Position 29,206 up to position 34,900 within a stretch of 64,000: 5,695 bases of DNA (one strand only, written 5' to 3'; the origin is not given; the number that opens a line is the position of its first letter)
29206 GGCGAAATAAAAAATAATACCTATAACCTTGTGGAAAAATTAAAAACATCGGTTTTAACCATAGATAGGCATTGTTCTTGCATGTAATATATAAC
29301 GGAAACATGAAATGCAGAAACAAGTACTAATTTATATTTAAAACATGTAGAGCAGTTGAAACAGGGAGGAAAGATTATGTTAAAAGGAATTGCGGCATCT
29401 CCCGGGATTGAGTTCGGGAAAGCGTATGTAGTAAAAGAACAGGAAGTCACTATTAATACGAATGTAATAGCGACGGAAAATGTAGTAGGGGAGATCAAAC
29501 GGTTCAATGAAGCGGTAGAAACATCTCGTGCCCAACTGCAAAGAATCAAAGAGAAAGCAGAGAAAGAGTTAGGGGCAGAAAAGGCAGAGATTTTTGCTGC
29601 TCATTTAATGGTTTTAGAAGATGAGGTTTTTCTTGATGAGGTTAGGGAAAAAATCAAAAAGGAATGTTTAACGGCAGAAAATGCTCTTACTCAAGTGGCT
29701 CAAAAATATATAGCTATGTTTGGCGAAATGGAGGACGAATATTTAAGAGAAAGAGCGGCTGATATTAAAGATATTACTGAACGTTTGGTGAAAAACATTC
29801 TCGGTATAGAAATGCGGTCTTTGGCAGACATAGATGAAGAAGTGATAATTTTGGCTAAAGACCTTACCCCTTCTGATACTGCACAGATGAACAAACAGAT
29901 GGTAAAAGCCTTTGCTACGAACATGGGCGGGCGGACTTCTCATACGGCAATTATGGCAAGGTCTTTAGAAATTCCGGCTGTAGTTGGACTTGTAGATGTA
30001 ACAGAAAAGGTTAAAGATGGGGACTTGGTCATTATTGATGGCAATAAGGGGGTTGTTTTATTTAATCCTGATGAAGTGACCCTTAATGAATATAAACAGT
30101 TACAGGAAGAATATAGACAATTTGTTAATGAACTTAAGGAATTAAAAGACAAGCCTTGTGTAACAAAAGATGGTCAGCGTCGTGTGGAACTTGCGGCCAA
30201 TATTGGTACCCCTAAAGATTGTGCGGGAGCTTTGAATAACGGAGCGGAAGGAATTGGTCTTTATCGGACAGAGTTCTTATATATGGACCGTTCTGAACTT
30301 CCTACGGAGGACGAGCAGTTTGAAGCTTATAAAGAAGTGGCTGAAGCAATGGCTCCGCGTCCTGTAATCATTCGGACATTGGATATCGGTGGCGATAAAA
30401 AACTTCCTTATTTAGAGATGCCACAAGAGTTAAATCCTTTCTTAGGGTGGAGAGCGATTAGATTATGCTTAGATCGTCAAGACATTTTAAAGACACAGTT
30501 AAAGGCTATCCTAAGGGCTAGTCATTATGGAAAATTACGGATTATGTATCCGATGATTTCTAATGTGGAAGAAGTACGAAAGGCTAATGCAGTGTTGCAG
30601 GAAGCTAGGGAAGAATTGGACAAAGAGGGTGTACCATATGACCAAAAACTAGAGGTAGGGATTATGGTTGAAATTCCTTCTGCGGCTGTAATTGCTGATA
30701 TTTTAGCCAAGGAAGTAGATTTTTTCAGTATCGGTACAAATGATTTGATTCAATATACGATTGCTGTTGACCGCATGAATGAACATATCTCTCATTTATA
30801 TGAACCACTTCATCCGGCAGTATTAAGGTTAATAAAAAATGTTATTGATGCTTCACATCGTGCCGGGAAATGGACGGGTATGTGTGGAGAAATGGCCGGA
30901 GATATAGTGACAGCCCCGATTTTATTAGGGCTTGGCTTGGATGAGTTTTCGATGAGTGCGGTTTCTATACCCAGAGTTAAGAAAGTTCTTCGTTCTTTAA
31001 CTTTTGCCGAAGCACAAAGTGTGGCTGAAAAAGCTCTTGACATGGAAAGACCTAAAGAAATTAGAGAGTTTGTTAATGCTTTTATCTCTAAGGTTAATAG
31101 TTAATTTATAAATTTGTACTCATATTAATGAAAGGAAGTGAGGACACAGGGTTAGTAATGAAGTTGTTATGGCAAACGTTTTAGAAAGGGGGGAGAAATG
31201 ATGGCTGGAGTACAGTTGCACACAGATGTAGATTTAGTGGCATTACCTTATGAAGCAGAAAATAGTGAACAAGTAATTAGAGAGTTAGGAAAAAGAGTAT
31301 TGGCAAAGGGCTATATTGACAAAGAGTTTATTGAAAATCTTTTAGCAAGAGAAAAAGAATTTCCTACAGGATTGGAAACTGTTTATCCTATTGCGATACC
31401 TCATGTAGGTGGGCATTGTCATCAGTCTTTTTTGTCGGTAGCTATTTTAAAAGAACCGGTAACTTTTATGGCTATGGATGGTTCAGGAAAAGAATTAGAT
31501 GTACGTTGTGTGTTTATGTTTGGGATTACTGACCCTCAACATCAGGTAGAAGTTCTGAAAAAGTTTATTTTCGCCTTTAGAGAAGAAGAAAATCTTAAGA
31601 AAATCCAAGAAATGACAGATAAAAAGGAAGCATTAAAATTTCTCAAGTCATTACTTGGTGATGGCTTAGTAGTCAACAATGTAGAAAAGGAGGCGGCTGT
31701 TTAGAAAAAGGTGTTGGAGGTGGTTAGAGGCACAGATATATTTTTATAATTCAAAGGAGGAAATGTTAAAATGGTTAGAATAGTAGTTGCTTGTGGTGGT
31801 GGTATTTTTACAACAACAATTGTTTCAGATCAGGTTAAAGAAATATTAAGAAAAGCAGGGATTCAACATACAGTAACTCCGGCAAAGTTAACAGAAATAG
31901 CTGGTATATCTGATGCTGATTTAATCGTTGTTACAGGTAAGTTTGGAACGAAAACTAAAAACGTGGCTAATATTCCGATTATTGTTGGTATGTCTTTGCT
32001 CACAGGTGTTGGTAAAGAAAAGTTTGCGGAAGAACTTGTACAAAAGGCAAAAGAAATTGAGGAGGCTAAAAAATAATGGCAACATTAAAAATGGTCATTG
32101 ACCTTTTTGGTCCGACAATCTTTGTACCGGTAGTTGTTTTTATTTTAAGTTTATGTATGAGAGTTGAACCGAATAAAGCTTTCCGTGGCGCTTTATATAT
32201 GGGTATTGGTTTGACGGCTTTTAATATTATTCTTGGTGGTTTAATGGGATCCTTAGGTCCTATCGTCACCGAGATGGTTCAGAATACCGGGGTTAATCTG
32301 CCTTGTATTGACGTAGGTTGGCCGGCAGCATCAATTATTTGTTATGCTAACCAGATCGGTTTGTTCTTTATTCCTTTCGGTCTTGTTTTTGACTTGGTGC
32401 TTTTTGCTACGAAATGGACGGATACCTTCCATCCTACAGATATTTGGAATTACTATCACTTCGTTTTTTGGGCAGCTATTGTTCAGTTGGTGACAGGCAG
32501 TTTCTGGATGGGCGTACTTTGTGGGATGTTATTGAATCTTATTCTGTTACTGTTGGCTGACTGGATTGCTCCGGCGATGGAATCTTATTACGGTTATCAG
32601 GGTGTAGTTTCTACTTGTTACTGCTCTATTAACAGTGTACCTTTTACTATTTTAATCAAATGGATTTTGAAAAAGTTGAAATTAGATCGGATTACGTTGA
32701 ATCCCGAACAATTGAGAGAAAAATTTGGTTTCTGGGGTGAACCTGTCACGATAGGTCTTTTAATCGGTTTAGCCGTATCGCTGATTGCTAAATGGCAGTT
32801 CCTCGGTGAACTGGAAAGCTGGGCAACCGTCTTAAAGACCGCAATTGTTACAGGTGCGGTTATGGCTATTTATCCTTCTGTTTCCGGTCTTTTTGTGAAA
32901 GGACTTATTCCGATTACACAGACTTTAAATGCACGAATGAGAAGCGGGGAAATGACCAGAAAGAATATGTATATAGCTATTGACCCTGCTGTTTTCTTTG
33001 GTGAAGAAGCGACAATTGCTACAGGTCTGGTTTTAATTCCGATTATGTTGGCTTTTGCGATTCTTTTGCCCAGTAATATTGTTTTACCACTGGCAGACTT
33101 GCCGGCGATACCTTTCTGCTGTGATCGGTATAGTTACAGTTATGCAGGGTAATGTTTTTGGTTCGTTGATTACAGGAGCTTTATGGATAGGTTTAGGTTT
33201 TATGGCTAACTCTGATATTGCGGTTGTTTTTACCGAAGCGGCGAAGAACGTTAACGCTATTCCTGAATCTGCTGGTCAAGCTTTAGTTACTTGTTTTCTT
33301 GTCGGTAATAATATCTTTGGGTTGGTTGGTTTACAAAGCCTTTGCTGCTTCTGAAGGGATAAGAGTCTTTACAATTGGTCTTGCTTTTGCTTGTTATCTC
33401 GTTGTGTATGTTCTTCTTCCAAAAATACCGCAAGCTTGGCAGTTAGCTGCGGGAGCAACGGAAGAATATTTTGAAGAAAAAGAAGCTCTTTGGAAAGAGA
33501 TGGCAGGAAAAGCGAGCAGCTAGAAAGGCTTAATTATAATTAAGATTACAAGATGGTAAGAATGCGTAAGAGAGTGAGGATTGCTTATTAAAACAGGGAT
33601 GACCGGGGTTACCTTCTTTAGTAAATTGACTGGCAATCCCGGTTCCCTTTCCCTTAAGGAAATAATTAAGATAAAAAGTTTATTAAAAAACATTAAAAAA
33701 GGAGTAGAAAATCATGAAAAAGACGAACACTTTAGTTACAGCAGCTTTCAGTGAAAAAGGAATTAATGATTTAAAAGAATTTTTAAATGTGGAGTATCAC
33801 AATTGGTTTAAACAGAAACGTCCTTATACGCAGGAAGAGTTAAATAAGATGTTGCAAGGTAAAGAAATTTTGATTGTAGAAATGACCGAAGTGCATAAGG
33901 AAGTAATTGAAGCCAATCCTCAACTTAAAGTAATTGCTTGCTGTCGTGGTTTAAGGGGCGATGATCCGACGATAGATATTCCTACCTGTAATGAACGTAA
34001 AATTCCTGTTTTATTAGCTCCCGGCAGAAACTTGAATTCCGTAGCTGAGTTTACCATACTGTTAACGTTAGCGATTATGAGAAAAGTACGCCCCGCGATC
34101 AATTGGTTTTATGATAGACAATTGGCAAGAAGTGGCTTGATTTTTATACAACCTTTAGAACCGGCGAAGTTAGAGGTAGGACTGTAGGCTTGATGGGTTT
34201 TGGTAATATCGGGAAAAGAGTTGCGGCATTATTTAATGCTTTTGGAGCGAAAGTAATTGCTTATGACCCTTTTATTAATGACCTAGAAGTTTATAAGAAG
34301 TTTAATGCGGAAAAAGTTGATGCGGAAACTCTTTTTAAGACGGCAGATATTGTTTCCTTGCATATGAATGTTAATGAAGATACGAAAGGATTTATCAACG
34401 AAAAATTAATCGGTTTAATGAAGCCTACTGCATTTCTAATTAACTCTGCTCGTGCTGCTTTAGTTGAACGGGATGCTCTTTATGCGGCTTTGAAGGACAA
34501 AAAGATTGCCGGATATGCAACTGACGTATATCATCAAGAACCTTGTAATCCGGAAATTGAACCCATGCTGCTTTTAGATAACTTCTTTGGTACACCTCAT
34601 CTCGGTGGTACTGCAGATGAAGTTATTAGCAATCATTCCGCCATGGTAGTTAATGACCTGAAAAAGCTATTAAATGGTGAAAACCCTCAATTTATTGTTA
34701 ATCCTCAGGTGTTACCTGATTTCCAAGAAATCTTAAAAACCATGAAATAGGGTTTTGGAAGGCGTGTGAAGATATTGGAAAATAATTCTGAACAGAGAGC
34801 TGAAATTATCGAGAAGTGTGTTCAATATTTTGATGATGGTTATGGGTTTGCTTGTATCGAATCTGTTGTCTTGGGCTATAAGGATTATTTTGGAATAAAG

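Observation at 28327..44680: RuBisCO-like protein inside a sigma-54-driven Gat-family PTS cluster with a private EI, two HPr copies and thiol/sulfur-redox proteins: candidate undescribed catabolic pathway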

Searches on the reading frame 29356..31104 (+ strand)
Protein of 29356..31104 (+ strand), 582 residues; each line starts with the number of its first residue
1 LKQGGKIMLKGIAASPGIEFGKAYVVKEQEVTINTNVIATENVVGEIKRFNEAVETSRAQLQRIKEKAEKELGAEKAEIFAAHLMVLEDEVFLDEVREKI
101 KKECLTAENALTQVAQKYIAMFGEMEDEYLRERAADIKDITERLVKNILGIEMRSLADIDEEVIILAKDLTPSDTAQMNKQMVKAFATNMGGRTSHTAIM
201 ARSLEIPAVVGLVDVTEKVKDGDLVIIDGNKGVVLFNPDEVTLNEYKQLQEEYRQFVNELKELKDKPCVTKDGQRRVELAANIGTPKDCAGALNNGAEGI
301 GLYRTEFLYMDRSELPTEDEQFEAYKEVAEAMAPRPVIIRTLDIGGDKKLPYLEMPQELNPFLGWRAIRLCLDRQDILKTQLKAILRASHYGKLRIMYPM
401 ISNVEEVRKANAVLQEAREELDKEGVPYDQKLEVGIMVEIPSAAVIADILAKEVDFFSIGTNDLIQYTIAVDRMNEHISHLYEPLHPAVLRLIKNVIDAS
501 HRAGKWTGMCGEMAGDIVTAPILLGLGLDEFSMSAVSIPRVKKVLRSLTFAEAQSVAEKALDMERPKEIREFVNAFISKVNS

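Call 4: search_protein_families(library=pfam, proteins=[window:29356-31104:+])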
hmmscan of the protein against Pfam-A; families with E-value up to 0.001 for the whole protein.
window:29356-31104:+ (582 aa): 3 families
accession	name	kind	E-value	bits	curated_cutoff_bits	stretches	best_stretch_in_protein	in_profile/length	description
PF02896.24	PEP-utilizers_C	-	3.5e-130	433.9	22.8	1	259-548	3-291/293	PEP-utilising enzyme, PEP-binding domain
PF05524.18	PEP-utilisers_N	-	3.8e-37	127.6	24.4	1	10-133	1-121/121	PEP-utilising enzyme, N-terminal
PF00391.29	PEP-utilizers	-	1.2e-26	92.5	23.1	1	160-232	2-72/72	PEP-utilising enzyme, mobile domain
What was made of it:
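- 29356..31104 (+): Enzyme I (ptsI), cluster-encoded. PEP-utilisers_N, PEP-utilizers and PEP-utilizers_C, E = 3.5e-130 (call 4).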

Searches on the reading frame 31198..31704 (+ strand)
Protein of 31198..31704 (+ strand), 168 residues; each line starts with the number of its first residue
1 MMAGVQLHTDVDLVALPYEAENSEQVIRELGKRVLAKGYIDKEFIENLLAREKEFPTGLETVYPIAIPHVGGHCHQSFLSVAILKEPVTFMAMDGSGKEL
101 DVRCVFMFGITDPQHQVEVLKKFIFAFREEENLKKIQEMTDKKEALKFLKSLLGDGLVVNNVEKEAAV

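Call 4: search_protein_families(library=pfam, proteins=[window:31198-31704:+])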
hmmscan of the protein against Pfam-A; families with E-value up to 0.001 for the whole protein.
window:31198-31704:+ (168 aa): 1 family
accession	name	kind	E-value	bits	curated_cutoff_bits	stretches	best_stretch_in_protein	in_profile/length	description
PF00359.27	PTS_EIIA_2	-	1.7e-28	99.9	27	1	10-151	4-143/144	Phosphoenolpyruvate-dependent sugar phosphotransferase system, EIIA 2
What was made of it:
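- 31198..31704 (+): EIIA (PTS_EIIA_2). PF00359, E = 1.7e-28 (call 4).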

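Call 16: search_protein_families(library=ncbifam, proteins=[window:31198-31704:+], max_evalue=0.00001)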
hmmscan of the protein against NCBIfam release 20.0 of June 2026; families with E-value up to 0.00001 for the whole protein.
window:31198-31704:+ (168 aa): 4 families
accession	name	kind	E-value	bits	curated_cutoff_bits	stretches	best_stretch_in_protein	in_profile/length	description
TIGR00848.1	fruA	subfamily_domain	3e-17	62.7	103.5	1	11-130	4-123/129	fructose PTS transporter subunit IIA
NF007236.0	PRK09665.1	equivalog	5.8e-14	52.1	139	1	21-152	13-145/150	PTS galactitol transporter subunit IIA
NF007293.0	PRK09765.1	equivalog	3.7e-10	38.9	763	1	8-151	7-151/639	PTS 2-O-a-mannosyl-D-glycerate transporter subunit IIABC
NF011663.0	PRK15083.1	subfamily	1.9e-08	32.8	589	1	12-151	500-636/639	PTS mannitol transporter subunit IICBA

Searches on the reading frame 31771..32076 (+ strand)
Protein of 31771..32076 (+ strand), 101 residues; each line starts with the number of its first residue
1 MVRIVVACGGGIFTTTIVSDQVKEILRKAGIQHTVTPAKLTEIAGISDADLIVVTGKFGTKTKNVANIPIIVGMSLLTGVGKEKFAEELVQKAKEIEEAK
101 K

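Call 4: search_protein_families(library=pfam, proteins=[window:31771-32076:+])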
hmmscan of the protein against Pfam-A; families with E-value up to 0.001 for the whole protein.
window:31771-32076:+ (101 aa): 1 family
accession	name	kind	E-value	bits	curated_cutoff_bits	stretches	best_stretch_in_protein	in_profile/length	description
PF02302.22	PTS_IIB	-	3e-10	41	23.6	1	3-84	1-86/90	PTS system, Lactose/Cellobiose specific IIB subunit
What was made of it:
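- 31771..32076 (+): EIIB (PTS_IIB fold; Cys8 in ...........). PF02302, E = 3e-10 (call 4).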

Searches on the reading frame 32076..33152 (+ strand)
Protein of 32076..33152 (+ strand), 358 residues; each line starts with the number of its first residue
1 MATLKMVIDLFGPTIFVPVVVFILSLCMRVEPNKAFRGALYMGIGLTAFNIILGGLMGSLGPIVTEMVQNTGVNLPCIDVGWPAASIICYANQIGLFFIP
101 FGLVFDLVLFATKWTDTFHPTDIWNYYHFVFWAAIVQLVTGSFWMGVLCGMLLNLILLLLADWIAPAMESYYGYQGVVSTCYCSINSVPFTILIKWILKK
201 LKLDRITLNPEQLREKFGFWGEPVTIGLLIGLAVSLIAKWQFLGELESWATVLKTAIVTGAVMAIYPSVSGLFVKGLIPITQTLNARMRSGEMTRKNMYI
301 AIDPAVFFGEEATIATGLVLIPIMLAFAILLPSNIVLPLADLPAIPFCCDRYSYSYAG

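Call 4: search_protein_families(library=pfam, proteins=[window:32076-33152:+])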
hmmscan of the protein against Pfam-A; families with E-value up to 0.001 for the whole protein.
window:32076-33152:+ (358 aa): 1 family
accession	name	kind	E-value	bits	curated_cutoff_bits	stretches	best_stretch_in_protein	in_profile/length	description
PF03611.19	EIIC-GAT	-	5.4e-67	227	24.2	1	12-348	5-348/394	PTS system sugar-specific permease component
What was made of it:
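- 32076..33523 (+): EIIC, Gat family. Frame-broken in this window into ORF pieces 32076-33152, 33055-33354 and 33299-33523. PF03611, E = 5e-67 (call 4).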

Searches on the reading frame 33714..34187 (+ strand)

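Call 4: search_protein_families(library=pfam, proteins=[window:33714-34187:+])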
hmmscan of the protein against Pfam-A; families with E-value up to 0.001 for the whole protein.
window:33714-34187:+ (157 aa): 1 family
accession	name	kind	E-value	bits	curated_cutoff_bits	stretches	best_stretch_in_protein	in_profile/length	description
PF00389.36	2-Hacid_dh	-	4.4e-13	49.5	24.6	1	8-114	3-102/134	D-isomer specific 2-hydroxyacid dehydrogenase, catalytic domain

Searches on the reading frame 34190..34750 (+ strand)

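Call 4: search_protein_families(library=pfam, proteins=[window:34190-34750:+])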
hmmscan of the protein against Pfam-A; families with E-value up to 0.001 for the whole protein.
window:34190-34750:+ (186 aa): 1 family
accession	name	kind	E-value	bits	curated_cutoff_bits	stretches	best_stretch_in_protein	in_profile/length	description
PF02826.25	2-Hacid_dh_C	-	1.3e-43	148.9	25.1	1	2-139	42-178/178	D-isomer specific 2-hydroxyacid dehydrogenase, NAD binding domain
